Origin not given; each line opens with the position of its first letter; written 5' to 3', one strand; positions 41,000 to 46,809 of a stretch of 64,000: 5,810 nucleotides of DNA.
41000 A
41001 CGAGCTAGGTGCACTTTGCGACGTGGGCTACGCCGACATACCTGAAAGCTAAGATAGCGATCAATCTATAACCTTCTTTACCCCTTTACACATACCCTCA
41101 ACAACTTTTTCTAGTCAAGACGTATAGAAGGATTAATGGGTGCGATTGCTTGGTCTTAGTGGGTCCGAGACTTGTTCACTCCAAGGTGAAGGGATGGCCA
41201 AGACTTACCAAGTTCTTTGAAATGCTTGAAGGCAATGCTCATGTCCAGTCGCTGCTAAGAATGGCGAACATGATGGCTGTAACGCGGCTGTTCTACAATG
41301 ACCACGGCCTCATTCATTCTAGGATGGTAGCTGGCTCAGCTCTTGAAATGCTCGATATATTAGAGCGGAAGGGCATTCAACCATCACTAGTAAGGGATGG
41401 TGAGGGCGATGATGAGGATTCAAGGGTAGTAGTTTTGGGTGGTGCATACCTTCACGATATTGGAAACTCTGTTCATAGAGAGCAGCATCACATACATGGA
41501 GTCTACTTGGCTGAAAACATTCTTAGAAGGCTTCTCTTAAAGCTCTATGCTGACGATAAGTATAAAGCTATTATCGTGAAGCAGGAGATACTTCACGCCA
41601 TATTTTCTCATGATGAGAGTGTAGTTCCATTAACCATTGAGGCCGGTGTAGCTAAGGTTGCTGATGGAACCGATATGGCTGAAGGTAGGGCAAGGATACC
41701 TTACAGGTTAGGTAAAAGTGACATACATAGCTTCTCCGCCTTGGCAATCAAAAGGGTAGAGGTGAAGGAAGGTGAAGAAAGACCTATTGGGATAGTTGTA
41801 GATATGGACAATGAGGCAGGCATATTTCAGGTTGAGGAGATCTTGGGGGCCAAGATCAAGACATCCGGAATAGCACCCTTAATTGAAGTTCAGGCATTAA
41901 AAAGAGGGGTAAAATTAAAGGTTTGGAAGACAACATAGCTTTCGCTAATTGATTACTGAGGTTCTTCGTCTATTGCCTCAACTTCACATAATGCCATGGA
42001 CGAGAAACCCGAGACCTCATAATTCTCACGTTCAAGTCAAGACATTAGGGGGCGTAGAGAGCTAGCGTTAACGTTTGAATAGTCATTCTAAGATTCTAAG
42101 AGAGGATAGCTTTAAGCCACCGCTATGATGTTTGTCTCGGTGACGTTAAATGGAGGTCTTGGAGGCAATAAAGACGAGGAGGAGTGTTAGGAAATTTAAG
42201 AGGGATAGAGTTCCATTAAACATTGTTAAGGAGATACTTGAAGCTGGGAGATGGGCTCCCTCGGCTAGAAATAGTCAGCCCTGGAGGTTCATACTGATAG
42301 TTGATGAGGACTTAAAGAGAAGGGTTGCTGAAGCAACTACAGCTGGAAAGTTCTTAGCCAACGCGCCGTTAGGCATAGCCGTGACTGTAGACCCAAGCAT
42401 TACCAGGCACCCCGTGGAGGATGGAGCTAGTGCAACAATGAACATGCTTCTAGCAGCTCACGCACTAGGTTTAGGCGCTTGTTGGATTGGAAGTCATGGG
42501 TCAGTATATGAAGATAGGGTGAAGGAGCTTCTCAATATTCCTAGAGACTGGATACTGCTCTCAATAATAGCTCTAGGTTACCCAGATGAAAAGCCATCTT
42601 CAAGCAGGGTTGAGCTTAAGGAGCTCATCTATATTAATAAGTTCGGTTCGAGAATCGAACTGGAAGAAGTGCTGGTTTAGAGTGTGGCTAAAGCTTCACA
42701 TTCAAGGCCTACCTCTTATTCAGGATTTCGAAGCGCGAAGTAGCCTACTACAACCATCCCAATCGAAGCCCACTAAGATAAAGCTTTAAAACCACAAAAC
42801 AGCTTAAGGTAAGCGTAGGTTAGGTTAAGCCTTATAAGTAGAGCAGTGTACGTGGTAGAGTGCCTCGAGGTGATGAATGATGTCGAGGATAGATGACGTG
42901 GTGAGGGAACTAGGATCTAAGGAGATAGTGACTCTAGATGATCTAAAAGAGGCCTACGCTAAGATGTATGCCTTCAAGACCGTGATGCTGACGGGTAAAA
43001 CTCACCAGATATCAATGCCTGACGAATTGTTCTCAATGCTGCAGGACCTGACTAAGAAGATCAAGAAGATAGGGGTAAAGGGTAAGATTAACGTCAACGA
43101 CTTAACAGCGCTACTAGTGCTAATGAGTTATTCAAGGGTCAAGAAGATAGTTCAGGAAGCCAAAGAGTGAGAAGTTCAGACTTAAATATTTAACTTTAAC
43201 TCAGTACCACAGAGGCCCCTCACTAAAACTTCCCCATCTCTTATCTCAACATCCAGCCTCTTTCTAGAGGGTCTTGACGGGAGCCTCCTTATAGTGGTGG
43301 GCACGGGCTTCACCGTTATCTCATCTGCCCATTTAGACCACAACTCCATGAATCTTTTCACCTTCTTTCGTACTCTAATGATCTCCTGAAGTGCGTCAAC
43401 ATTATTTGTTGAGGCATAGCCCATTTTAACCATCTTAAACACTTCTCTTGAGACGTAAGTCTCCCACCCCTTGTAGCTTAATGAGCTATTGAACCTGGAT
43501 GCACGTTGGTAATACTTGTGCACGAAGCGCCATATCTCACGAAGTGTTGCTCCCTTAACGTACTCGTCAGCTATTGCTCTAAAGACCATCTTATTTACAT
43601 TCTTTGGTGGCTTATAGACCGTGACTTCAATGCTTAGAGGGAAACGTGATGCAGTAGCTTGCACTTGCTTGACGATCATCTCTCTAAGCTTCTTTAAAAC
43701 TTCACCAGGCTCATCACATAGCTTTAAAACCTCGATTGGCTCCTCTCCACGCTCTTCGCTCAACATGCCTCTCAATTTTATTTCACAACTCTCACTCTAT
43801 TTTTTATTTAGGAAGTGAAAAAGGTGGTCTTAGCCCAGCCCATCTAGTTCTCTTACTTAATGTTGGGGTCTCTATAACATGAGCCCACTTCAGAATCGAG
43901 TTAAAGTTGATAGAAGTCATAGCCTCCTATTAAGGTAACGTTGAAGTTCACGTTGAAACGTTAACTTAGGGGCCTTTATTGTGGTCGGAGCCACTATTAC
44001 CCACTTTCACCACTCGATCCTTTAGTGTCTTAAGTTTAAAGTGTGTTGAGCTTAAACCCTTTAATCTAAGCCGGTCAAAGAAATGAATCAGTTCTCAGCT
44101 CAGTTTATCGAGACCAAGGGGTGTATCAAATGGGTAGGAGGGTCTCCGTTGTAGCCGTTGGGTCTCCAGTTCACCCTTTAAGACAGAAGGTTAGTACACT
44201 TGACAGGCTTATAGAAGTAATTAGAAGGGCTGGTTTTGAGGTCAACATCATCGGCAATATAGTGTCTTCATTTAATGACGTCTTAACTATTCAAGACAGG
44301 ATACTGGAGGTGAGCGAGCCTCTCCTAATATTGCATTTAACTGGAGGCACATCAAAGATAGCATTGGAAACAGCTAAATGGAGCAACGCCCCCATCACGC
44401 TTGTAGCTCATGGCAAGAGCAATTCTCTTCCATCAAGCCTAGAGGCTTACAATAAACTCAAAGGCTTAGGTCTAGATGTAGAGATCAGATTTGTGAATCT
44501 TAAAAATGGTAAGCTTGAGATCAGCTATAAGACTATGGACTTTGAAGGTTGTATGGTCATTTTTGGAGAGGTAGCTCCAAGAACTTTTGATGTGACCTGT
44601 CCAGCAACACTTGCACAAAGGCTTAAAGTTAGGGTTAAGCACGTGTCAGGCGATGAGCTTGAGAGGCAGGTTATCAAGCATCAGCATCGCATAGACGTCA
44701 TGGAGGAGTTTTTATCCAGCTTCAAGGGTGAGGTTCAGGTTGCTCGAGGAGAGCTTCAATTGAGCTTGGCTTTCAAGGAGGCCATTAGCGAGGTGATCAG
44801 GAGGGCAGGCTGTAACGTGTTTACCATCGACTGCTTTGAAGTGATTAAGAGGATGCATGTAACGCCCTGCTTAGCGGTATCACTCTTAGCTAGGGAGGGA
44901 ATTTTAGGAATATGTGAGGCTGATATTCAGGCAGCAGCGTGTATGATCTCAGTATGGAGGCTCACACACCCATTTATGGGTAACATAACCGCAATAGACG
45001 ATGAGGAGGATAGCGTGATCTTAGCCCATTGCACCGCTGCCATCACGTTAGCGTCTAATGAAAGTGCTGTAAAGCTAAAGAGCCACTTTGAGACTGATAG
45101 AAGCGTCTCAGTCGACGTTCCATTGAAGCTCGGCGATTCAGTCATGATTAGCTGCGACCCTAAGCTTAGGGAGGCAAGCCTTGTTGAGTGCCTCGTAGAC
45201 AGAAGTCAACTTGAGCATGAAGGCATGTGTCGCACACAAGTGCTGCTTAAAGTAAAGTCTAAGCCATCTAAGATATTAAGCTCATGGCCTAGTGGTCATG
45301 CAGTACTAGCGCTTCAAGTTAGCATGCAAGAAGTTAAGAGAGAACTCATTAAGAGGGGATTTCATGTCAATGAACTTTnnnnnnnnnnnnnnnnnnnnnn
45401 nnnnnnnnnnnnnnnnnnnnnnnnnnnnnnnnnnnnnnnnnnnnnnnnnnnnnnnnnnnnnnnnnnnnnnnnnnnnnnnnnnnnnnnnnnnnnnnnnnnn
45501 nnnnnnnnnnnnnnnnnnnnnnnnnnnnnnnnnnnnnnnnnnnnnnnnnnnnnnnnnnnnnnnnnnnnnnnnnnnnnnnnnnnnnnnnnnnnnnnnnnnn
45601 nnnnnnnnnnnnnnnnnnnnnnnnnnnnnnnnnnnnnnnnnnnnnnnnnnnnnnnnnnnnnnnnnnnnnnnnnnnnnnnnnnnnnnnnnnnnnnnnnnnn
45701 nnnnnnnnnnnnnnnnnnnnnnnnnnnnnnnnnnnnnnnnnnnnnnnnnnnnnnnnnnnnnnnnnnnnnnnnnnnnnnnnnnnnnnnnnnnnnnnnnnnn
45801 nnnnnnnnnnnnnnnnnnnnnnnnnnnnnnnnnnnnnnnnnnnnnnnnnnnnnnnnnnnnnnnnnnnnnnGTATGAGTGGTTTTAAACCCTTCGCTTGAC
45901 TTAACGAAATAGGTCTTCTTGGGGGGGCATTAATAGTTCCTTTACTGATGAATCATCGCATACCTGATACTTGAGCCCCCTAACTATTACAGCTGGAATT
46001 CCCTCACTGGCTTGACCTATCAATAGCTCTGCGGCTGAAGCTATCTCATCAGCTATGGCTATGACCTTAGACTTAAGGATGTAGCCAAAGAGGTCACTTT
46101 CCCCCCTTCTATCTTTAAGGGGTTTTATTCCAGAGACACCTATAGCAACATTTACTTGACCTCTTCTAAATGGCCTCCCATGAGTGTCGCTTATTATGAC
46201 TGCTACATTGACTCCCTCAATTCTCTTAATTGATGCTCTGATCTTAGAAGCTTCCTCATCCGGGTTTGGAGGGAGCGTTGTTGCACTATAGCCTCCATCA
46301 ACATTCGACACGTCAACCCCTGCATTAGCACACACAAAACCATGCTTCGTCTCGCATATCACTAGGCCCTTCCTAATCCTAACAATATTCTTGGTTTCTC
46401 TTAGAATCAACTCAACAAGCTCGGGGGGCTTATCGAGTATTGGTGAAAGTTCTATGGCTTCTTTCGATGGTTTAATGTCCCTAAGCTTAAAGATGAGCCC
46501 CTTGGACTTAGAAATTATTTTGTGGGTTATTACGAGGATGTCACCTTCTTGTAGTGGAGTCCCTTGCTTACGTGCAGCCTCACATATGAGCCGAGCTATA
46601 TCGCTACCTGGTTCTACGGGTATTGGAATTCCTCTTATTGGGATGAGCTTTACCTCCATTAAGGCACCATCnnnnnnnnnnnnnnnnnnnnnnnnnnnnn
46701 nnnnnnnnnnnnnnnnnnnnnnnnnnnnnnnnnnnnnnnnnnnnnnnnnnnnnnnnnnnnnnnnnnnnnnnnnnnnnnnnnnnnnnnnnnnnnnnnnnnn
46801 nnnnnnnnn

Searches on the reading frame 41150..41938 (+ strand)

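Call 72: search_protein_families(library=pfam, proteins=[window:41150-41938:+], max_evalue=0.000001)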
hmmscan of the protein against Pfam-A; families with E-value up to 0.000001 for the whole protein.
window:41150-41938:+ (262 aa): 1 family
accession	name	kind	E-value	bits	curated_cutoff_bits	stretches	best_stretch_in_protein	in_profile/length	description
PF01966.28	HD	-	5.2e-10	40.1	22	1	54-176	2-115/116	HD domain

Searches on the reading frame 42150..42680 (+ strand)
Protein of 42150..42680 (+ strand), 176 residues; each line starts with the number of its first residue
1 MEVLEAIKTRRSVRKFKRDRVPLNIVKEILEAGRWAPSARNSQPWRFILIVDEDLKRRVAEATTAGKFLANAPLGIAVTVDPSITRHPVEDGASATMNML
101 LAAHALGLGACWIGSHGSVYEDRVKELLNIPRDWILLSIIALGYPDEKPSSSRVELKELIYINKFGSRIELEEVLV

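Call 72: search_protein_families(library=pfam, proteins=[window:42150-42680:+], max_evalue=0.000001)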
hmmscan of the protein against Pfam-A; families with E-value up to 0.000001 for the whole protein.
window:42150-42680:+ (176 aa): 2 families
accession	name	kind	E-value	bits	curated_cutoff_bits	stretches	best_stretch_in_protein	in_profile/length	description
PF00881.29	Nitroreductase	-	5.6e-32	111.7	23.5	2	7-63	1-57/167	Nitroreductase family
PF14512.11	TM1586_NiRdase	-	5.4e-17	62.6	27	0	26-77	160-207/215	Putative TM nitroreductase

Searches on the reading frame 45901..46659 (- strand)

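Call 73: search_protein_families(library=pfam, proteins=[window:45901-46659:-], max_evalue=0.000001)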
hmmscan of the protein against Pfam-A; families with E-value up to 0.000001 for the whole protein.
window:45901-46659:- (252 aa): 1 family
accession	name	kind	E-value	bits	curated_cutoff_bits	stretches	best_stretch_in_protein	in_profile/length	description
PF01996.21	F420_ligase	-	3e-73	246.3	25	1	15-228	7-218/218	F420-0:Gamma-glutamyl ligase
